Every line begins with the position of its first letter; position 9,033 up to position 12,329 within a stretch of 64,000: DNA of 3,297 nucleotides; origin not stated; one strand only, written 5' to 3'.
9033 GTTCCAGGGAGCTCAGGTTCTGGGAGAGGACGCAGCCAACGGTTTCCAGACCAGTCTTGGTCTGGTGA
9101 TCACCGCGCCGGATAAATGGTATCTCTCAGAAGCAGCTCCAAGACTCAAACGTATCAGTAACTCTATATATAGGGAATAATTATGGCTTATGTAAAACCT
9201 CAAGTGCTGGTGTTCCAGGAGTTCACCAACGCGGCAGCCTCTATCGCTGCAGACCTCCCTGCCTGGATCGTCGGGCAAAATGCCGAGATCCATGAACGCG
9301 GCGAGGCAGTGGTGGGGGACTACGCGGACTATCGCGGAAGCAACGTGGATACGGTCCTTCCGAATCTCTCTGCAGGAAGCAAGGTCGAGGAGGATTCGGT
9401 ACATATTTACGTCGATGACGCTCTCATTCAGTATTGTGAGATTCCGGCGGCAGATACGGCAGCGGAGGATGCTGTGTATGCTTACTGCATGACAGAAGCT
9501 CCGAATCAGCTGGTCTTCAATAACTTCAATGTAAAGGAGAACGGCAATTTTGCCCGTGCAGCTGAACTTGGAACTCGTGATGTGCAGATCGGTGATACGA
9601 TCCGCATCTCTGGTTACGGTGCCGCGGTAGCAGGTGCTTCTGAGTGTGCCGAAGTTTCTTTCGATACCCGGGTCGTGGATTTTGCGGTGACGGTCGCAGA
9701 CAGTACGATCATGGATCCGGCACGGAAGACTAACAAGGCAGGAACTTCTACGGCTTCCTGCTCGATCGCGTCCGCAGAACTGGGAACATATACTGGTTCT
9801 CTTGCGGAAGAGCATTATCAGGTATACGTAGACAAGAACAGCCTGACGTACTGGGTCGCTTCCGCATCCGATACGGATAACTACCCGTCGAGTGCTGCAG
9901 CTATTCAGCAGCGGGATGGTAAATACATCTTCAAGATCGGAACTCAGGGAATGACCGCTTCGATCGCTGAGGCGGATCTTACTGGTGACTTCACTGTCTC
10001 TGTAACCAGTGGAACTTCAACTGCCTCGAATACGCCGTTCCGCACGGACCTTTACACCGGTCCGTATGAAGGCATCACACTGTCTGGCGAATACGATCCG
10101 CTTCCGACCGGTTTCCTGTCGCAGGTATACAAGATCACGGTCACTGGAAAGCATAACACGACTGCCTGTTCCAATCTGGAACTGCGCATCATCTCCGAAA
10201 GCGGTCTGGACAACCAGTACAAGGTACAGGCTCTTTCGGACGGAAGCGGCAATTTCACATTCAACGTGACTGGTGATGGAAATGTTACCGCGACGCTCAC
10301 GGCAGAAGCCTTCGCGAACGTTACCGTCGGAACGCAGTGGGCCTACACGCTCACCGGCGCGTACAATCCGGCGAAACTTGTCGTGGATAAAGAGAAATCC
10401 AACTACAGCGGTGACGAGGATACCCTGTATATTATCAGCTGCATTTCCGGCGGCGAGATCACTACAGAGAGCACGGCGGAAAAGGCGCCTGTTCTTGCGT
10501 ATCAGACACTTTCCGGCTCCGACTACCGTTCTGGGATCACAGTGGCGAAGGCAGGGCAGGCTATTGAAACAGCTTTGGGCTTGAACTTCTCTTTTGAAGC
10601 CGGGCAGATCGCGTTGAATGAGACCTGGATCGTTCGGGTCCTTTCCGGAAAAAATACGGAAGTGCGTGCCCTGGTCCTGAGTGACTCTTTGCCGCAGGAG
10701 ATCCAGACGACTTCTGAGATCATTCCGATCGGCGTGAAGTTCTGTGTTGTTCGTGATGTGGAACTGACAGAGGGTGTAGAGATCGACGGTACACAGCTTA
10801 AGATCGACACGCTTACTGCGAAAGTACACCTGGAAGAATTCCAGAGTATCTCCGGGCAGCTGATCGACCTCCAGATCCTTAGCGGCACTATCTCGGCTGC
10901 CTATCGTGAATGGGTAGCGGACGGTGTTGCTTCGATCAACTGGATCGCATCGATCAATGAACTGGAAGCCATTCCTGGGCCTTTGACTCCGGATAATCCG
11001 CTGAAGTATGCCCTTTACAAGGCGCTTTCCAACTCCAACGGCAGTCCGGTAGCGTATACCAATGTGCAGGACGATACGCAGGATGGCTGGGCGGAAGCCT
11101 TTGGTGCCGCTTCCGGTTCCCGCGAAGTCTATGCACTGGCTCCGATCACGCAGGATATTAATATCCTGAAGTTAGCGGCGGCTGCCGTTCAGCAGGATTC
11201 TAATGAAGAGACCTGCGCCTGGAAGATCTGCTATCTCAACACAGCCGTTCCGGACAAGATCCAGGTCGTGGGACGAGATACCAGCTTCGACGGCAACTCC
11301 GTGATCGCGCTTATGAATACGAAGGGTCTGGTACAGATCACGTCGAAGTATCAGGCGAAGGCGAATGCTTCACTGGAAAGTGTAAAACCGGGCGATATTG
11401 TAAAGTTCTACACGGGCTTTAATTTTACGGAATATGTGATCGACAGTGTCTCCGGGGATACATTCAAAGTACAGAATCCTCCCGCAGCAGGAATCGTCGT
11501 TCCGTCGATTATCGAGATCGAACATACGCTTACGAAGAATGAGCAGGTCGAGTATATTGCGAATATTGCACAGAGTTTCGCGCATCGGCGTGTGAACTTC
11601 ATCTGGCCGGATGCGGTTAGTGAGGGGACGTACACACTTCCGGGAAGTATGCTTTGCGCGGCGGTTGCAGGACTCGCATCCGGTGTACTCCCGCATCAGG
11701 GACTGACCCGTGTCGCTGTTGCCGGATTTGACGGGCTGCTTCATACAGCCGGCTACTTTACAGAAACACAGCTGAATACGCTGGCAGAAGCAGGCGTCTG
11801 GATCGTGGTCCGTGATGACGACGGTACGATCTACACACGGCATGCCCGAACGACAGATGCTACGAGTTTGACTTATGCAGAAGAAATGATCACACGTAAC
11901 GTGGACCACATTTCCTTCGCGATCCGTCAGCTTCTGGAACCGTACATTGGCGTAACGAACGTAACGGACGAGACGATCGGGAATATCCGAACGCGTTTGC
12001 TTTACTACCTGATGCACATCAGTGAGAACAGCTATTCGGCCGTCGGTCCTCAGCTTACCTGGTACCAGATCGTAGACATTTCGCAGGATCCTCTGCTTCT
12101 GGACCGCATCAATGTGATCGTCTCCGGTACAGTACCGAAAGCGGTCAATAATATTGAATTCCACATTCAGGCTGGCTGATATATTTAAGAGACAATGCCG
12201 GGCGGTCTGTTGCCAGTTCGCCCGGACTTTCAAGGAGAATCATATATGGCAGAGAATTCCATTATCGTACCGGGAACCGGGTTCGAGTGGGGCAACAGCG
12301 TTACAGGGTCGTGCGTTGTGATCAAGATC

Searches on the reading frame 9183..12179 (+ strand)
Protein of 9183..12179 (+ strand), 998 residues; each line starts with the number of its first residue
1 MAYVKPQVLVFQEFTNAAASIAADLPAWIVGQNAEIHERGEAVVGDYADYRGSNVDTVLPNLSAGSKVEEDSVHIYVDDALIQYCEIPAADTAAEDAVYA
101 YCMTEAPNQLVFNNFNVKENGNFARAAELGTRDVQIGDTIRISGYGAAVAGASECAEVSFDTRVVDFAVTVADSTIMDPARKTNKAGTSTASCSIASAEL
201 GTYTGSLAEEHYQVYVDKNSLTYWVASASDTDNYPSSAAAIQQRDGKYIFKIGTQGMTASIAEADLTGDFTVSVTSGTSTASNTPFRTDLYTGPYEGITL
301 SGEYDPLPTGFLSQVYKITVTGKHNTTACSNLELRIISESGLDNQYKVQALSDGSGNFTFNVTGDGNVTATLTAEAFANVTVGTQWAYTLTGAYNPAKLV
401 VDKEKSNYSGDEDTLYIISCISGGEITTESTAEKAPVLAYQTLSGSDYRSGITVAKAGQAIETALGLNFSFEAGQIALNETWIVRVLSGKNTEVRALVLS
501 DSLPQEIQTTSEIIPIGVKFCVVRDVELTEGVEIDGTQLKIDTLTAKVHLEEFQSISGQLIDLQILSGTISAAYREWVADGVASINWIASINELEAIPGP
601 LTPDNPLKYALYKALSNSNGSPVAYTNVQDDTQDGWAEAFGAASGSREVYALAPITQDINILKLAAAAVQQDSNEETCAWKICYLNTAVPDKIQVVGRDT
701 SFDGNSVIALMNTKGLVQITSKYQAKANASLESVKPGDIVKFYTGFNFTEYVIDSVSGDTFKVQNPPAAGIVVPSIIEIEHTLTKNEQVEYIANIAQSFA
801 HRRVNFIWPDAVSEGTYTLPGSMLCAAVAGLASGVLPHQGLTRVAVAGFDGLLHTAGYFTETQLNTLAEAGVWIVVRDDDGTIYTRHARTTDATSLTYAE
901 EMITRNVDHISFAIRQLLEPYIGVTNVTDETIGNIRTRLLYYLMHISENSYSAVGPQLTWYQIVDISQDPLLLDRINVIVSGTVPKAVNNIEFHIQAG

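Call 8: search_protein_families(library=pfam, proteins=[window:9183-12179:+], max_evalue=0.001)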
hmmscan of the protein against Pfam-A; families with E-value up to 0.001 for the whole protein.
window:9183-12179:+ (998 aa): 1 family
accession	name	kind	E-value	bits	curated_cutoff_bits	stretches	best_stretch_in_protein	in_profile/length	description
PF04984.19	Phage_sheath_1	-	0.00065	20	31.4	1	794-884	65-161/168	Phage tail sheath protein subtilisin-like domain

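Call 29: find_related_loci(query=window:9183-12179:+, collection=viral_contigs, flank=2000)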
Query window:9183-12179:+ (998 aa) in viral_contigs; peptide patterns used: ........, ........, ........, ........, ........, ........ (x = any residue, [..] = any of these).
2 stretches matched a pattern, but none encodes a relative of the query by tblastn (E <= 1e-3).

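Call 30: search_protein_families(library=phrogs, proteins=[window:9183-12179:+], max_evalue=0.001)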
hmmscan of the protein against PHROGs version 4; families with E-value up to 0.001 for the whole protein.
window:9183-12179:+ (998 aa): 2 families
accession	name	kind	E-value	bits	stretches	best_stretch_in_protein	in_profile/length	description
phrog_2839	-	tail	3.9e-09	36.5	1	783-936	353-509/581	tail sheath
phrog_279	-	tail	9.3e-06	25.6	1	789-942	274-431/489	tail sheath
